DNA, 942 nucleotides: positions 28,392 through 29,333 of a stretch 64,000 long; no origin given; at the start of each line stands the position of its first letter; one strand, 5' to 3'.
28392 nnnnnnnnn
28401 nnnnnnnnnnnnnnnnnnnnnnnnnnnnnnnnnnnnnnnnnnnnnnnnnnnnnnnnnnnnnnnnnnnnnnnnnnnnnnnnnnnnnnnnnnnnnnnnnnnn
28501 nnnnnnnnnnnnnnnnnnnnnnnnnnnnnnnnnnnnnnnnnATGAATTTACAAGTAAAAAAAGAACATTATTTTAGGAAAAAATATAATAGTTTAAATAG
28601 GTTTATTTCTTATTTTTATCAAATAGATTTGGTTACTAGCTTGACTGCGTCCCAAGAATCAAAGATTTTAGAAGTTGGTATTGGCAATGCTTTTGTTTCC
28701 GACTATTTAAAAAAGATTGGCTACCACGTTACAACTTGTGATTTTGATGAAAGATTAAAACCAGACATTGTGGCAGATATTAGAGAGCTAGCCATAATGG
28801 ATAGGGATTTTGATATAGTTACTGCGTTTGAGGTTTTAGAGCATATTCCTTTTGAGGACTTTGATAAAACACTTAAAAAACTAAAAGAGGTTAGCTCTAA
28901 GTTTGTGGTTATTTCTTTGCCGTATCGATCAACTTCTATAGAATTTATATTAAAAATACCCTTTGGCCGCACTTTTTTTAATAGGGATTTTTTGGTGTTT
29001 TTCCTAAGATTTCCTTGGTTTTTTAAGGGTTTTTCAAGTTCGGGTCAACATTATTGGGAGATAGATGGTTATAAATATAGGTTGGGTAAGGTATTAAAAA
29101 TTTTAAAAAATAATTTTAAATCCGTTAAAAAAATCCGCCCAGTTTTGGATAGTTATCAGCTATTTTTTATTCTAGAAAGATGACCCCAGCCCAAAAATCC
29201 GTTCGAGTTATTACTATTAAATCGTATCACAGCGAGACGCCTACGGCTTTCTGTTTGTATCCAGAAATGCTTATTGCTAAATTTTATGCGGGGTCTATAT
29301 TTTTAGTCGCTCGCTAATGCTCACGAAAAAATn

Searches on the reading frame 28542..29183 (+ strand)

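Call 9: search_protein_families(library=pfam, proteins=[window:28542-29183:+], max_evalue=0.0001)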
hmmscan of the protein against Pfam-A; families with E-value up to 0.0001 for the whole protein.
window:28542-29183:+ (213 aa): 4 families
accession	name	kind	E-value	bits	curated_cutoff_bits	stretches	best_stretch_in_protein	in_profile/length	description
PF08241.18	Methyltransf_11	-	4.4e-09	37.3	21.2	1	43-117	1-86/95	Methyltransferase domain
PF13489.12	Methyltransf_23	-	1.3e-07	31.9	27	1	33-117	15-107/164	Methyltransferase domain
PF13649.12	Methyltransf_25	-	2.1e-07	31.9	27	1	42-117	1-92/97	Methyltransferase domain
PF03848.20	TehB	-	2.6e-05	24.2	20.4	1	4-71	2-63/193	Tellurite resistance protein TehB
